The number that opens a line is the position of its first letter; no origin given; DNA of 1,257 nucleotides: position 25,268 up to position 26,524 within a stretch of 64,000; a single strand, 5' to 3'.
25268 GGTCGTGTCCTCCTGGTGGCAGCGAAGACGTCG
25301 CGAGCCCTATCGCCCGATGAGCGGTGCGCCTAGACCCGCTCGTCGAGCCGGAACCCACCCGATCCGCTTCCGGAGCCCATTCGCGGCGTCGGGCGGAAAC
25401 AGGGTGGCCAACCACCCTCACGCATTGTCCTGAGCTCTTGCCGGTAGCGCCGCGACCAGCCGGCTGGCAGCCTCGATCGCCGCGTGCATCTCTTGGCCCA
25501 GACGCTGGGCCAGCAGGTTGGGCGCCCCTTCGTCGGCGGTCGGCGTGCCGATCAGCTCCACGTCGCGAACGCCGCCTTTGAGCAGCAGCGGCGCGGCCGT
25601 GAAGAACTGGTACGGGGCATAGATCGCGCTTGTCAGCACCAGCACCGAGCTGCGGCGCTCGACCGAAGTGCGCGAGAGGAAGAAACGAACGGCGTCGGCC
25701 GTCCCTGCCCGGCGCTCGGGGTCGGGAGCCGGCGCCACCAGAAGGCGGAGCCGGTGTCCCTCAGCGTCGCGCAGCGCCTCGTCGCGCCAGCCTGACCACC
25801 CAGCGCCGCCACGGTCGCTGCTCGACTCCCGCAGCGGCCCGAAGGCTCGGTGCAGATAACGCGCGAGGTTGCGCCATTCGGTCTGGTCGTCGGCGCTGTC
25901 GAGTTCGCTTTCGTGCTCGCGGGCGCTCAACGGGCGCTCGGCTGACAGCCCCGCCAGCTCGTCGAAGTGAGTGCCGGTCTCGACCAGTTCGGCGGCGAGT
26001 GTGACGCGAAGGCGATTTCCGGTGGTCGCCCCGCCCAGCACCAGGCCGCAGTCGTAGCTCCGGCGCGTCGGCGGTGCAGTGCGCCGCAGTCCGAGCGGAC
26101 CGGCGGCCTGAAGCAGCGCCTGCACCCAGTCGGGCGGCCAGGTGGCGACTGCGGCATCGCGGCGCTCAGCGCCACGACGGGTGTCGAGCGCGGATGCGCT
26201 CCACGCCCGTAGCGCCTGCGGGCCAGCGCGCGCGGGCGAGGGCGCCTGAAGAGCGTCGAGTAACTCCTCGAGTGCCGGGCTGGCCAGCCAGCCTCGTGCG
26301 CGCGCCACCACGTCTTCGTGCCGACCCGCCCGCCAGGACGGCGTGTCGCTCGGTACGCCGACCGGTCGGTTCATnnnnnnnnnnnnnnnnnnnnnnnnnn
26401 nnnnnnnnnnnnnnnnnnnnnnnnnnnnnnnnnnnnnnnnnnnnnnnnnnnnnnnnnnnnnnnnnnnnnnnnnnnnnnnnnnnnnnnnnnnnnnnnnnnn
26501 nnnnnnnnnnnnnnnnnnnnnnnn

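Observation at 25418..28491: Two-gene operon: intact SIR2-like/TPR protein coupled (ATGA) to an unknown 318-aa protein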

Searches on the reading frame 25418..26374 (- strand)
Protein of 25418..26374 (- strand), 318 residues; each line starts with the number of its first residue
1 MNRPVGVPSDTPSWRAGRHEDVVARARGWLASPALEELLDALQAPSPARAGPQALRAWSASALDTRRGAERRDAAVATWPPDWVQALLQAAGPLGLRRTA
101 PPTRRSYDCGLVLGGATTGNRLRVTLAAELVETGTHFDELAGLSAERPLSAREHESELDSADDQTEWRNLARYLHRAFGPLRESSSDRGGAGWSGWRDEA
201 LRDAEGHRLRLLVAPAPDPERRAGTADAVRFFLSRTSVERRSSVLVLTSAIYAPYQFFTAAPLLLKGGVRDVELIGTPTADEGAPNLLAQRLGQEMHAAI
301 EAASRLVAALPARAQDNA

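Call 7: search_protein_families(library=pfam, proteins=[window:25418-26374:-], max_evalue=1)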
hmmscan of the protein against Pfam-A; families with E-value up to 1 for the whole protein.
window:25418-26374:- (318 aa): 0 families

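Call 8: search_protein_families(library=padloc, proteins=[window:25418-26374:-], max_evalue=1)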
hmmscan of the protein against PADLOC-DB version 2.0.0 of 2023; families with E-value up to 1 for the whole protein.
window:25418-26374:- (318 aa): 0 families

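Call 9: search_protein_families(library=ncbifam, proteins=[window:25418-26374:-], max_evalue=1)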
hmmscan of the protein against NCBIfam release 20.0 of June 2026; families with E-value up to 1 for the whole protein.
window:25418-26374:- (318 aa): 0 families

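Call 12: find_homologous_proteins(query=window:25418-26374:-)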
Query window:25418-26374:- (318 aa): 74 proteins with E <= 0.001 among 8000 candidates.
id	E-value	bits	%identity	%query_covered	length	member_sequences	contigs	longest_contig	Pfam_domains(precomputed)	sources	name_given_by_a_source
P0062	1.1e-201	687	100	100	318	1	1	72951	-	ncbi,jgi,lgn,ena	ncbi:MAG TPA: hypothetical protein VF533_19845 [Solirubrobacteraceae bacterium]|jgi:hypothetical pro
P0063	3.3e-96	341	56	97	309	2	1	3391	PF27209.1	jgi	jgi:hypothetical protein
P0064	7.8e-95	336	55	97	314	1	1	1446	PF27209.1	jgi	jgi:hypothetical protein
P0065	8.9e-94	333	55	97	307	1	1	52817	PF27209.1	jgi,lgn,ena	jgi:hypothetical protein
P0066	6.3e-93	330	56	93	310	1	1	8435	PF27209.1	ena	-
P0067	1.4e-89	319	55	97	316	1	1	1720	PF27209.1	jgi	jgi:hypothetical protein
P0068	8.5e-88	313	55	93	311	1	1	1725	PF27209.1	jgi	jgi:hypothetical protein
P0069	3.3e-87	311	51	97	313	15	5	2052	PF27209.1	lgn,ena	-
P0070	7.3e-87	310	51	95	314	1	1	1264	PF27209.1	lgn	-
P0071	7.4e-85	304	51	96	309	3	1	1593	PF27209.1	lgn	-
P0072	4.9e-84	301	56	94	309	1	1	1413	PF27209.1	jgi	jgi:hypothetical protein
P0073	4.9e-84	301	53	90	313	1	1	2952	PF27209.1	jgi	jgi:hypothetical protein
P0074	6.1e-84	301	51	94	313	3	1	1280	PF27209.1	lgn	-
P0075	7.7e-84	300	55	93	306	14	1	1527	PF27209.1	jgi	-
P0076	1.2e-83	300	51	94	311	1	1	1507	PF27209.1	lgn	-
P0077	1.4e-83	299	52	94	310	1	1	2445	PF27209.1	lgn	-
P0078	1.9e-83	299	51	97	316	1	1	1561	PF27209.1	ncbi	-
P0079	6.8e-83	297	51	94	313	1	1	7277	PF27209.1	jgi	jgi:hypothetical protein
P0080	8.9e-83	297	52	94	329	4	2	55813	PF27209.1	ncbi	ncbi:MAG: hypothetical protein ACRDQ4_15365 [Pseudonocardiaceae bacterium]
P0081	9.9e-83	297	51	93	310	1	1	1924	PF27209.1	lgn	-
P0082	1.6e-82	296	52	91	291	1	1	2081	PF27209.1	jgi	jgi:hypothetical protein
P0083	3.2e-82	295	50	92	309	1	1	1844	PF27209.1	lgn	-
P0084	5.9e-82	294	49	97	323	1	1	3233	PF27209.1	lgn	-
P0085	1.4e-81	293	50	96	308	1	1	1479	PF27209.1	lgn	-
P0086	2.1e-81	292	54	92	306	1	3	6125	PF27209.1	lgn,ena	-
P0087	4.2e-81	291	51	93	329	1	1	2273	PF27209.1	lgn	-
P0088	4.6e-81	291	55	93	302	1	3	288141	PF27209.1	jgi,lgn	jgi:hypothetical protein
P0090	2.2e-80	289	52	93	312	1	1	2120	PF27209.1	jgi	jgi:hypothetical protein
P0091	2.7e-80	289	51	89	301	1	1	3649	PF27209.1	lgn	-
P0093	9.6e-80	287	50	93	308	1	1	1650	PF27209.1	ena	-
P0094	9.7e-80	287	52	92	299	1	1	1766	PF27209.1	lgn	-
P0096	1.8e-79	286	49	92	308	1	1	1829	PF27209.1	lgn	-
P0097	2.5e-79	285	51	95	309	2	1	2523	PF27209.1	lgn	-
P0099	1.5e-78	283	54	90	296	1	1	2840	PF27209.1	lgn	-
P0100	5.5e-78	281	50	92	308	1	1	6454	PF27209.1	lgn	-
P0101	5.9e-78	281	53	90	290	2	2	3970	PF27209.1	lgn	-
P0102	2.5e-77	279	49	90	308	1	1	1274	PF27209.1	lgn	-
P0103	3.2e-77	278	52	89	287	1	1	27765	PF27209.1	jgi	jgi:hypothetical protein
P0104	1.2e-75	273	50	97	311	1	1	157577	PF27209.1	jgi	jgi:hypothetical protein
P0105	1.4e-75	273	49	93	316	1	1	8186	PF27209.1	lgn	-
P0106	2.5e-75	272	50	92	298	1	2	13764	PF27209.1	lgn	-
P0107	5.2e-75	271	52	93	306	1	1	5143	PF27209.1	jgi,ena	-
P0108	5.4e-75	271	51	97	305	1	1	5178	PF27209.1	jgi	jgi:hypothetical protein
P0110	9.6e-73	264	49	92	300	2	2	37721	PF27209.1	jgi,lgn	jgi:hypothetical protein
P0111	1.8e-72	263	51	85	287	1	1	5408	PF27209.1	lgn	-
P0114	1.4e-70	257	49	92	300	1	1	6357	PF27209.1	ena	-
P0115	4.4e-70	255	48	92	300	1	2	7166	PF27209.1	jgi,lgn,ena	jgi:hypothetical protein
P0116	5.3e-70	255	51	92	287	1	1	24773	PF27209.1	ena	-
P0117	6.7e-70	254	47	92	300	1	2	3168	PF27209.1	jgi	-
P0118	2.1e-67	246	50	92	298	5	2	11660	PF27209.1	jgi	jgi:hypothetical protein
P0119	4.2e-67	245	51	89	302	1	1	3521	PF27209.1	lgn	-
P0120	2.9e-64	236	50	90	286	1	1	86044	PF27209.1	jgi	jgi:hypothetical protein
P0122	2.7e-61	226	50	88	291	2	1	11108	PF27209.1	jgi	jgi:hypothetical protein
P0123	5.7e-61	225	47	93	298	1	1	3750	PF27209.1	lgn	-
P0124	3.3e-60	223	48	94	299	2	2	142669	PF27209.1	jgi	jgi:hypothetical protein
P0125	8.5e-59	218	46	95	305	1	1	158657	PF27209.1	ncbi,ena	-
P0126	1.2e-58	217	44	92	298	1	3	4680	PF27209.1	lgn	-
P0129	1.8e-51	194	42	95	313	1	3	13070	PF27209.1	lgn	-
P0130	4.9e-42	163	40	92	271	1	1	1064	PF27209.1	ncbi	-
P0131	4.0e-41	160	51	55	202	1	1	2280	PF27209.1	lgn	-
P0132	5.9e-41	159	38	91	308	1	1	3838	PF27209.1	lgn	-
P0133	1.2e-40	158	41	92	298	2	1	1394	PF27209.1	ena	-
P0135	2.2e-36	144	38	89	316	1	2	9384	PF27209.1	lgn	-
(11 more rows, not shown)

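Call 13: search_protein_families(library=pfam, proteins=[P0063, P0088, P0125, P0135], max_evalue=1)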
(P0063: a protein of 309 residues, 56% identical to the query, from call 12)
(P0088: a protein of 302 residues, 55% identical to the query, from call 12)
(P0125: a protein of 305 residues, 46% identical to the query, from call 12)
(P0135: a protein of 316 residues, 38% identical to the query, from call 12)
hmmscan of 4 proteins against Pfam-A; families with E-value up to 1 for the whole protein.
P0063 (309 aa): 0 families

P0088 (302 aa): 0 families

P0125 (305 aa): 0 families

P0135 (316 aa): 0 families

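Call 17: search_solved_structures(query=A1, max_evalue=10, show_alignments=2)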
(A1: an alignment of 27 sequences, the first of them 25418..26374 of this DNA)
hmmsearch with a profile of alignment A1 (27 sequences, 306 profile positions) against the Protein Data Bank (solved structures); distinct sequences matched with E-value up to 10: 0.

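Call 19: find_related_loci(query=A1, collection=genome_contigs, flank=10000)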
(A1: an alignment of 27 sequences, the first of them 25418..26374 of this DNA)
Query A1 (318 aa) in genome_contigs; peptide patterns used: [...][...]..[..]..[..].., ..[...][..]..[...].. (x = any residue, [..] = any of these).
308 stretches matched a pattern; 23 encode a relative of the query (tblastn E <= 1e-3); 23 distinct loci.
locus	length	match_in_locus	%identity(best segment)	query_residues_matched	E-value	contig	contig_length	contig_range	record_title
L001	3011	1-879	51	19-311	5e-89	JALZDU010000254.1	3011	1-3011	MAG: Actinomycetota bacterium isolate SDM bin8 SC8801-03_k127_1111042, whole genome shotgun sequence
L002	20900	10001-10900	52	8-307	1e-87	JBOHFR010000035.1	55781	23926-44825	MAG: Pseudonocardiaceae bacterium isolate SE1498_metabat2.bin.2 NODE_35_length_55781_cov_23.790671, whole genome shotgun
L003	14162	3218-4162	50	3-318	5e-87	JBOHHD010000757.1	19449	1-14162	MAG: Pseudonocardiaceae bacterium isolate M3-B1_metabat2.bin.43 k127_213751, whole genome shotgun sequence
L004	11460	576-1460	51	13-307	2e-84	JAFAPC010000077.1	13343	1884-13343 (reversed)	MAG: Pseudonocardiales bacterium isolate CP_BM_ER_28 BM_ER_k147_4640878, whole genome shotgun sequence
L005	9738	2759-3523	53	53-307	5e-79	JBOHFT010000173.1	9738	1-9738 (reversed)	MAG: Pseudonocardiaceae bacterium isolate SE1489_maxbin2.bin.3 NODE_1078_length_9738_cov_2.930392, whole genome shotgun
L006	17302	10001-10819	43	14-302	2e-55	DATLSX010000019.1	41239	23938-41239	MAG TPA_asm: Streptosporangiaceae bacterium isolate SMAG_U13941 k141_646786, whole genome shotgun sequence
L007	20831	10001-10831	43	14-301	1e-53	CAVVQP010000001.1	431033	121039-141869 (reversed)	MAG: uncultured Actinomycetota bacterium isolate MFD02671.bin.2.58 genome assembly, contig: contig_11108, whole genome s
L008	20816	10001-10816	42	12-306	3e-53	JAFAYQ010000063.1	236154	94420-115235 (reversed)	MAG: Actinomycetota bacterium isolate CP_BM_RX_R8_19 BM_RX_R8_k147_3189840, whole genome shotgun sequence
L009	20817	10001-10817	47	14-303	7e-59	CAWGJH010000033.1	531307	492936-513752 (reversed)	MAG: uncultured Actinomycetota bacterium isolate MFD09603.bin.2.80 genome assembly, contig: contig_938, whole genome sho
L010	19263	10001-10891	46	14-306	1e-49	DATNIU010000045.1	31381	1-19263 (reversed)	MAG TPA_asm: Streptosporangiaceae bacterium isolate SMAG_U11381 k141_678275, whole genome shotgun sequence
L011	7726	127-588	51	154-307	7e-47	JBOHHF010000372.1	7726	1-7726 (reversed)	MAG: Pseudonocardiaceae bacterium isolate M3-B1_maxbin2.bin.31 k127_517238, whole genome shotgun sequence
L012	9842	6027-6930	51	4-307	3e-39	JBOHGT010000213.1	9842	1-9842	MAG: Pseudonocardiaceae bacterium isolate SC-S_metawrap_bin.115 k127_494111, whole genome shotgun sequence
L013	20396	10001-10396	55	176-307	2e-37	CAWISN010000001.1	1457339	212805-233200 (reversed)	MAG: uncultured Solirubrobacterales bacterium isolate MFD09603.bin.2.63 genome assembly, contig: contig_17397, whole gen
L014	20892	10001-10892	43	13-306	9e-29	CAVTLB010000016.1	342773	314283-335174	MAG: uncultured Actinomycetota bacterium isolate MFD06714.bin.2.92 genome assembly, contig: contig_39139, whole genome s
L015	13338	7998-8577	46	13-290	6e-26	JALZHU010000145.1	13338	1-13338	MAG: Actinomycetota bacterium isolate SON bin10 SC8834_NODE_198_length_13338_cov_1.948982, whole genome shotgun sequence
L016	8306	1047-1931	31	29-310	9e-25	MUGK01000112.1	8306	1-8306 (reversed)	MAG: Chromatiales bacterium USCg_Taylor scaffold_111, whole genome shotgun sequence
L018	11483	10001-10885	26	29-315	6e-17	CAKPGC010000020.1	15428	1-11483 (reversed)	MAG: uncultured Clostridia bacterium isolate REFINED_METABAT215_TOP10_CONTIGS_1500_ASSEMBLY_K77_MERGED__Hadza_PheChl_Fib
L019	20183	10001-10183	52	247-307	7e-15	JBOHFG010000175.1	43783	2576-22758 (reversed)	MAG: Pseudonocardiaceae bacterium isolate TC-B3_maxbin2.bin.12 k127_104964, whole genome shotgun sequence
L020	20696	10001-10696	32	81-309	9e-15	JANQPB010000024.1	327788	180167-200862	MAG: Acidimicrobiales bacterium isolate IP29b_bin.150 k99_1608158, whole genome shotgun sequence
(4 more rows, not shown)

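Call 25: predict_structure(alignment_id=A1)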
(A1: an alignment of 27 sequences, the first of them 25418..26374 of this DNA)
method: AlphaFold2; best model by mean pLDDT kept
length: 318 residues; sequences in the alignment: 27
mean_pLDDT: 94.4   pTM: 0.92
mean pLDDT of the five models: 94.4, 93.4, 93.4, 93.3, 93.2
residues with pLDDT >= 90: 280; 70-90: 26; 50-70: 9; < 50: 3
segments of 3 or more residues with pLDDT < 50: 1-3
pLDDT, mean of each block of 10 residues (from residue 1): 59 96 97 97 93 95 92 91 98 97 98 97 98 98 96 91 96 97 97 96 98 95 96 98 98 98 98 98 95 98 95 68
secondary structure, 60 per line:
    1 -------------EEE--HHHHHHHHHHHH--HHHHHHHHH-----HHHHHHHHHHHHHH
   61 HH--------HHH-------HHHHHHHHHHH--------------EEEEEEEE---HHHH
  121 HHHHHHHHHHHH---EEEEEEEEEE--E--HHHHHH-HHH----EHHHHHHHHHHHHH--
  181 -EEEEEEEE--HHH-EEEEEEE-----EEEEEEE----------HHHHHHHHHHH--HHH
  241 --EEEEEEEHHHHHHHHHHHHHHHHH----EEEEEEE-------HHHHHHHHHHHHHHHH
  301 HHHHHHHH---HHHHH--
elements in order: E14-16 H19-30 H33-41 H47-62 H81-91 E106-113 H117-132 E136-145 H151-156 H166-178 E182-189 E196-202 E208-214 H225-235 E243-249 H250-266 E271-277 H285-308 H312-316

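Call 27: search_protein_families(library=pfam, proteins=[L018:8035-9927:+, L016:123-935:+, L020:8745-9788:+, L002:9290-9925:+, L002:7891-8829:+, L003:1985-2752:+, L003:1379-2998:-, L009:7130-8362:+, L015:8131-9750:+, L008:7912-10290:-], max_evalue=0.01)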
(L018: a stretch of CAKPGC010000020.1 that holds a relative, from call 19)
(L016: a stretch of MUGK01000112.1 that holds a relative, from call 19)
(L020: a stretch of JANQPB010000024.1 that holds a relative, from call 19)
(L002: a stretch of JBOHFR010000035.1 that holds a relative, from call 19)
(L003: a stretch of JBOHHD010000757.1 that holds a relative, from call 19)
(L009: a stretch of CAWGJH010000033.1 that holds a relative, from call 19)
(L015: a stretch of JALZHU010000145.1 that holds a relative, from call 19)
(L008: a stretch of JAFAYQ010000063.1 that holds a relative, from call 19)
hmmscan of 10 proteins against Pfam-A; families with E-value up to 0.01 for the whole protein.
L018:8035-9927:+ (631 aa): 1 family
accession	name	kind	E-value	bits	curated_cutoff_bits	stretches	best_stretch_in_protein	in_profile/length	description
PF02996.22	Prefoldin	-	0.0018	18.6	23.2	1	65-115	56-106/120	Prefoldin subunit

L016:123-935:+ (271 aa): 0 families

L020:8745-9788:+ (348 aa): 0 families

L002:9290-9925:+ (212 aa): 0 families

L002:7891-8829:+ (313 aa): 2 families
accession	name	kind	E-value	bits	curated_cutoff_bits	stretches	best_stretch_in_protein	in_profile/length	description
PF12804.13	NTP_transf_3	-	2.3e-32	112.8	27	1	25-176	1-152/160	MobA-like NTP transferase domain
PF01128.25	IspD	-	0.00039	20.7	27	1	25-137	3-119/221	2-C-methyl-D-erythritol 4-phosphate cytidylyltransferase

L003:1985-2752:+ (256 aa): 0 families

L003:1379-2998:- (540 aa): 0 families

L009:7130-8362:+ (411 aa): 0 families

L015:8131-9750:+ (540 aa): 1 family
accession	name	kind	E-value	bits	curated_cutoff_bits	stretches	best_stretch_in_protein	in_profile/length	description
PF02126.24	PTE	-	1.7e-83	281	22.4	1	224-537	1-298/298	Phosphotriesterase family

L008:7912-10290:- (793 aa): 1 family
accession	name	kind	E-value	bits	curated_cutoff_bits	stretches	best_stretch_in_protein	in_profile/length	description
PF13289.12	SIR2_2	-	2.7e-10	41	24.5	1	240-345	3-124/141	SIR2-like domain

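Call 28: fold_search(model_id=the predicted structure, library=pdb)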
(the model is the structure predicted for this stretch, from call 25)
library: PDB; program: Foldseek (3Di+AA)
matches with E <= 10: 1243; with E <= 0.001: 0
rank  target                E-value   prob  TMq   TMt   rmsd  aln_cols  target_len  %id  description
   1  8weq_A                9.6e-03  0.44  0.11  0.10  14.0       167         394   11  p-hydroxybenzoate 3-monooxygenase (released 2024-09-18)
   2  4kpr_B                1.0e-02  0.28  0.15  0.11  16.2       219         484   11  Tetrameric form of rat selenoprotein thioredoxin reductase 1 (released 2014-05-14)
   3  3hjf_A                1.3e-02  0.35  0.19  0.10  20.1       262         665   18  Crystal structure of T. thermophilus Argonaute E546 mutant protein complexed with DNA guide strand and 15-nt RNA targe (released 2009-10-06)
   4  3nix_E                1.4e-02  0.60  0.14  0.12  11.1       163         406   11  Crystal structure of flavoprotein/dehydrogenase from Cytophaga hutchinsonii. Northeast Structural Genomics Consortium  (released 2010-06-30)
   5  5xou_B                1.6e-02  0.33  0.18  0.11  20.5       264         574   19  Crystal structure of T. thermophilus Argonaute protein complexed with a bulge 7T8 on the guide strand (released 2017-10-04)
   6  4kpr_F                1.8e-02  0.25  0.15  0.11  16.2       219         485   12  Tetrameric form of rat selenoprotein thioredoxin reductase 1 (released 2014-05-14)
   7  3e35                  2.0e-02  0.33  0.22  0.25  21.2       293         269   12  Actinobacteria-specific protein of unknown function, SCO1997 (released 2009-06-23)
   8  4kpr_A                2.0e-02  0.20  0.14  0.11  16.4       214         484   11  Tetrameric form of rat selenoprotein thioredoxin reductase 1 (released 2014-05-14)
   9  3nix_C                2.4e-02  0.47  0.14  0.11  11.2       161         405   10  Crystal structure of flavoprotein/dehydrogenase from Cytophaga hutchinsonii. Northeast Structural Genomics Consortium  (released 2010-06-30)
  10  2p90_A                2.4e-02  0.38  0.23  0.26  17.1       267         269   11  The crystal structure of a protein of unknown function from Corynebacterium glutamicum ATCC 13032 (released 2007-05-08)
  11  2zz0_B                2.4e-02  0.18  0.13  0.10  16.5       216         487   13  Crystal structure of human thioredoxin reductase I (SeCys 498 Cys) (released 2009-08-18)
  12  4zn0_C                2.4e-02  0.13  0.11  0.13  19.3       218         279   12  Structure of the NADPH-dependent thioredoxin reductase from Methanosarcina mazei (released 2016-06-29)
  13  4b3q_A                2.4e-02  0.13  0.16  0.10  20.9       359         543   11  Structures of HIV-1 RT and RNA-DNA Complex Reveal a Unique RT Conformation and Substrate Interface (released 2013-01-16)
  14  3zgj_B                2.5e-02  0.54  0.16  0.15  16.4       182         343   14  S221M V223F Y359A mutant of 4-Hydroxymandelate synthase from Streptomyces coelicolor (released 2013-10-30)
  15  6x0k_A                2.5e-02  0.13  0.12  0.10  21.1       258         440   10  Structure of dithionite-reduced SidA ornithine hydroxylase with the FAD "in" and complexed with L-ornithine (released 2020-08-05)
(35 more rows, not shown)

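Call 29: find_encoding_contigs(protein=P0088, flank=8000, max_places=2)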
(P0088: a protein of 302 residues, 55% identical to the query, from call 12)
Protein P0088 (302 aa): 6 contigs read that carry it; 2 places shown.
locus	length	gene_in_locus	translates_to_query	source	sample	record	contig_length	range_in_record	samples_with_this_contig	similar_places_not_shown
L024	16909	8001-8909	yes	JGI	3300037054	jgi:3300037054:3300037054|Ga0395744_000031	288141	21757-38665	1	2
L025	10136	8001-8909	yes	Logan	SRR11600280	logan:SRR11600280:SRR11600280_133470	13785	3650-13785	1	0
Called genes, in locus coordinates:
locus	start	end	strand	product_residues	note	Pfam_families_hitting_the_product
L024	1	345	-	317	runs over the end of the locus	PF00106:adh_short, PF01370:Epimerase (weak), PF08659:KR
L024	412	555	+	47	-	-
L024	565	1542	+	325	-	-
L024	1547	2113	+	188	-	PF21897:DUF6919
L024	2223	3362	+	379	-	PF14022:DUF4238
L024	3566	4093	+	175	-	-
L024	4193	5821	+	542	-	-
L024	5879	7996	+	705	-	PF13289:SIR2_2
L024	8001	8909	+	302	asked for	PF27209:Rv3785_N (weak)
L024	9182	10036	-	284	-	-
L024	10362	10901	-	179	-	-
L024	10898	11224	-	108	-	-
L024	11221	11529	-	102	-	-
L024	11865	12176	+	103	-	-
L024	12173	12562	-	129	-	-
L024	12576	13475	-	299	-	PF08401:ArdcN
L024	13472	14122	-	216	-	-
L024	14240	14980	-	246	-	PF00072:Response_reg, PF00486:Trans_reg_C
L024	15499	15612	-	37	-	-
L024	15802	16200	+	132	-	-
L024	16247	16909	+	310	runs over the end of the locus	-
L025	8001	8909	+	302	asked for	PF27209:Rv3785_N (weak)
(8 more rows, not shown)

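Call 30: find_encoding_contigs(protein=P0104, flank=8000, max_places=2)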
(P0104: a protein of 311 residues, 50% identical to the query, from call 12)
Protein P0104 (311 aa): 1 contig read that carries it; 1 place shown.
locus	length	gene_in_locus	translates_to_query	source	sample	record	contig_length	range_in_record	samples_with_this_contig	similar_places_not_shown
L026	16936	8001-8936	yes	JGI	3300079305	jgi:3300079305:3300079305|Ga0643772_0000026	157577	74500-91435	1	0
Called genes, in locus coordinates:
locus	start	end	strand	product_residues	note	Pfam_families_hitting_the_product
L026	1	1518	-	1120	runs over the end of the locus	PF04257:RecC_N, PF27451:RecC_4th, PF17946:RecC_C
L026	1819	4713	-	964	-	PF13156:Mrr_cat_2, PF04851:ResIII, PF00270:DEAD, PF00271:Helicase_C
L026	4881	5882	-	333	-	-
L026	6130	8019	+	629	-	PF13289:SIR2_2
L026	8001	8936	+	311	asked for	PF27209:Rv3785_N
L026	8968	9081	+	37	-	-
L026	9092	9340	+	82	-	-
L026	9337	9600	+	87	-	PF05016:ParE_toxin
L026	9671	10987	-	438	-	PF00589:Phage_integrase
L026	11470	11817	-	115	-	PF02148:zf-UBP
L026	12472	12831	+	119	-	-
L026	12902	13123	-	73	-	PF06974:WS_DGAT_C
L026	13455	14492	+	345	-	PF00005:ABC_tran, PF02463:SMC_N (faint), PF13304:AAA_21 (weak)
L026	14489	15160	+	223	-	PF00528:BPD_transp_1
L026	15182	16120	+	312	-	PF03180:Lipoprotein_9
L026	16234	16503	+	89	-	-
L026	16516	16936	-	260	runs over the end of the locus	PF13350:Y_phosphatase3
